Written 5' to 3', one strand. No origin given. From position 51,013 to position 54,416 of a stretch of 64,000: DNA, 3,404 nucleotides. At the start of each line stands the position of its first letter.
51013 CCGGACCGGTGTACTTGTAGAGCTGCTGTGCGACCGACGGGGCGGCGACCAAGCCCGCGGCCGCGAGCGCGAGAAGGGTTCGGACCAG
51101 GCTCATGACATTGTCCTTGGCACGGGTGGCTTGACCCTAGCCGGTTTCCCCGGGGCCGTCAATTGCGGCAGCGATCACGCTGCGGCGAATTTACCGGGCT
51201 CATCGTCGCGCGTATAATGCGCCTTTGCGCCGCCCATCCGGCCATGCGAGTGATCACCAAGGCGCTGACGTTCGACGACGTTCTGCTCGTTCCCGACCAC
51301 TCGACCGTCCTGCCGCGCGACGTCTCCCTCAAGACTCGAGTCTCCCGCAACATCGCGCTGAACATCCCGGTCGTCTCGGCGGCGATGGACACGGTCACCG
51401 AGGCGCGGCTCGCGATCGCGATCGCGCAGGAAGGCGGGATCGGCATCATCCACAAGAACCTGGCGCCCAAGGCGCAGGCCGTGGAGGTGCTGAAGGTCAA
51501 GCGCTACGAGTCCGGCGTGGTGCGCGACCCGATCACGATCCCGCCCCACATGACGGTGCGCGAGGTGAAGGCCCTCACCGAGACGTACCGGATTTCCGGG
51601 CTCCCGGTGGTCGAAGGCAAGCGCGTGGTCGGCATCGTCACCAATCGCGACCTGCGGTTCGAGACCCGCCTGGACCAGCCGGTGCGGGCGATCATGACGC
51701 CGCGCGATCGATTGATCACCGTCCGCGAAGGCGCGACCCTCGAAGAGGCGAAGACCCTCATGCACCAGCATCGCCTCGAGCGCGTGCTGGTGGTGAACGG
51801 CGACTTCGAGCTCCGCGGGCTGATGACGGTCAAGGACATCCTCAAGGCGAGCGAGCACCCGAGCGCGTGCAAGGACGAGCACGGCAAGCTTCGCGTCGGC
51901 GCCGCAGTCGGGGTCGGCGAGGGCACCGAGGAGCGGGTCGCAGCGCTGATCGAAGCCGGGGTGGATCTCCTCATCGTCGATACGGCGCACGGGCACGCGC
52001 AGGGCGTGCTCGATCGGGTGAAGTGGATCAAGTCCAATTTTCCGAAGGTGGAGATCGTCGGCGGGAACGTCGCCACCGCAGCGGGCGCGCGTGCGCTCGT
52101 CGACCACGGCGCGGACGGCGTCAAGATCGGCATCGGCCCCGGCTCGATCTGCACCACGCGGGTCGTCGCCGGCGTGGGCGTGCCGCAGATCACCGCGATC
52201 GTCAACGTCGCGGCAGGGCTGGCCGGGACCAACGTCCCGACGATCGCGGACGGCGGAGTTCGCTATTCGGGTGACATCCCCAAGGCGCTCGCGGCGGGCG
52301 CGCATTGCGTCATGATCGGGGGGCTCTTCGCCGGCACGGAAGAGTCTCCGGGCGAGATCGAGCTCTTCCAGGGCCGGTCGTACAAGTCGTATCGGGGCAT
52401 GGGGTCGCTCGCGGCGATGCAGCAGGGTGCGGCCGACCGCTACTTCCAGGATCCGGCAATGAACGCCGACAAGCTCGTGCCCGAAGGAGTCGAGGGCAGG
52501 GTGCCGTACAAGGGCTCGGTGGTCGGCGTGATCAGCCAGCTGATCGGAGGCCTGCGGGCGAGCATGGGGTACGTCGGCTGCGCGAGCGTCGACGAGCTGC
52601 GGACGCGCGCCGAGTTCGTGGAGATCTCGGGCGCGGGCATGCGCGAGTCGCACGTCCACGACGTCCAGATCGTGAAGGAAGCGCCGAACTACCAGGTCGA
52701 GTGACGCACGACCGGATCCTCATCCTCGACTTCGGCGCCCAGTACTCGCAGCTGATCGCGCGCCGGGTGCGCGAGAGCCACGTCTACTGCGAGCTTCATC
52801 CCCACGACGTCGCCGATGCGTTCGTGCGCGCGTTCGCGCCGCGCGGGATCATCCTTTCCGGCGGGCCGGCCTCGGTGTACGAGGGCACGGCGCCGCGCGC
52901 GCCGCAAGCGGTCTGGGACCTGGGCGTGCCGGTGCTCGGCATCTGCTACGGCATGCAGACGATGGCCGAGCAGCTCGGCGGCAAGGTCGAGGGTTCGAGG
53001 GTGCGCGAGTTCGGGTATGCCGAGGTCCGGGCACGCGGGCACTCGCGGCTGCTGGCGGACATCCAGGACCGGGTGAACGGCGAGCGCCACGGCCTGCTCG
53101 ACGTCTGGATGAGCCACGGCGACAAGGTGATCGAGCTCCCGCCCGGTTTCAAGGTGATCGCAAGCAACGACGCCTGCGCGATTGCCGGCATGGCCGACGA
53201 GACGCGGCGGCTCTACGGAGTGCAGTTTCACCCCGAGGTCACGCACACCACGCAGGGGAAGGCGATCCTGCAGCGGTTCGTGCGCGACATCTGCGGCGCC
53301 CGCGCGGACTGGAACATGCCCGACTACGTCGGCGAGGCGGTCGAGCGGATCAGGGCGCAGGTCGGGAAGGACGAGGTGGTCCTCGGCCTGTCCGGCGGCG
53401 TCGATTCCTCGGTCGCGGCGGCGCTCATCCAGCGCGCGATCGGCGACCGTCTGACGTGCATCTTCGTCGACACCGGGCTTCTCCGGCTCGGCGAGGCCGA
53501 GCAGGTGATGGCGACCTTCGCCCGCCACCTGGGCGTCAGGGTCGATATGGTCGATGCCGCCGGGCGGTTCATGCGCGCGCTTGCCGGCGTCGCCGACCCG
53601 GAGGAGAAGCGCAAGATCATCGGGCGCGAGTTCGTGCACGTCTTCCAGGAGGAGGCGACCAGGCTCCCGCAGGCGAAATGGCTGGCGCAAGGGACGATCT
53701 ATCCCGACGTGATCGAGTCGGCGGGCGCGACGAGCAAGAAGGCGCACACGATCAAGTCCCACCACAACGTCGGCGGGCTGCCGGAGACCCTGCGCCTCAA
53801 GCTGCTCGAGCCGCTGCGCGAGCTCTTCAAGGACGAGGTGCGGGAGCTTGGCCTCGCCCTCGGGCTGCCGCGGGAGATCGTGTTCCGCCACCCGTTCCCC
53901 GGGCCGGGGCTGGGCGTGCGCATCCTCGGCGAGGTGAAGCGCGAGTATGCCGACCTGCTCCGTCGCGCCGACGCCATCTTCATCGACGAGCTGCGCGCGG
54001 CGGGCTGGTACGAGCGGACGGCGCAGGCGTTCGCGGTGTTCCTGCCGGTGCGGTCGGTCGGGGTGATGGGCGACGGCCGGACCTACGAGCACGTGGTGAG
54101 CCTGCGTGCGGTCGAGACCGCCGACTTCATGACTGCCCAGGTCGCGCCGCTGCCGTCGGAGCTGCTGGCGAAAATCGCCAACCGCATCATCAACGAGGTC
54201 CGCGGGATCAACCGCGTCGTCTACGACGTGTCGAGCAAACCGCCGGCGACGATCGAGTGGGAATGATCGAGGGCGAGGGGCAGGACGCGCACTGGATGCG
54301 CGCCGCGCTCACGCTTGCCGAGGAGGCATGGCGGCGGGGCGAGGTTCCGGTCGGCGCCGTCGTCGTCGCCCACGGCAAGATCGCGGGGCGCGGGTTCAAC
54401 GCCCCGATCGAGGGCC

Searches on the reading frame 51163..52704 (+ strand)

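Call 15: search_protein_families(library=pfam, proteins=[window:51163-52704:+], max_evalue=0.001)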
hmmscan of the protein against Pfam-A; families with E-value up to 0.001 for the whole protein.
window:51163-52704:+ (513 aa): 4 families
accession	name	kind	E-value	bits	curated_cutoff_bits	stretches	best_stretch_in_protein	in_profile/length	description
PF00478.31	IMPDH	-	2.7e-160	533.5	25.6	1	34-499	1-345/345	IMP dehydrogenase / GMP reductase domain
PF00571.33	CBS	-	1.9e-22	79.8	24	2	120-165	6-52/57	CBS domain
PF01070.24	FMN_dh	-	9e-08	32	24.9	1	283-389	207-305/350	FMN-dependent dehydrogenase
PF03060.21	NMO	-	2.1e-07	31.1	28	0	63-97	7-41/331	Nitronate monooxygenase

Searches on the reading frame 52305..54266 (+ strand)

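Call 15: search_protein_families(library=pfam, proteins=[window:52305-54266:+], max_evalue=0.001)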
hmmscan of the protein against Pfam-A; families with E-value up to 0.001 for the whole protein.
window:52305-54266:+ (653 aa): 5 families
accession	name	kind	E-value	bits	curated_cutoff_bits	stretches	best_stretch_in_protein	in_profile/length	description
PF00958.27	GMP_synt_C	-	4e-42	142.6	27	1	561-652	1-92/92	GMP synthase C terminal domain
PF00117.34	GATase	-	6e-42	143.9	22.8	1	139-327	1-188/190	Glutamine amidotransferase class-I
PF02540.23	NAD_synthase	-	5e-11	42.6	21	1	351-418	14-81/242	NAD synthase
PF07722.19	Peptidase_C26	-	6.8e-09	36.2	20.5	1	203-311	101-219/219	Peptidase C26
PF03054.22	tRNA_Me_trans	-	0.00029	21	20.6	0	357-388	2-32/202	tRNA methyl transferase HUP domain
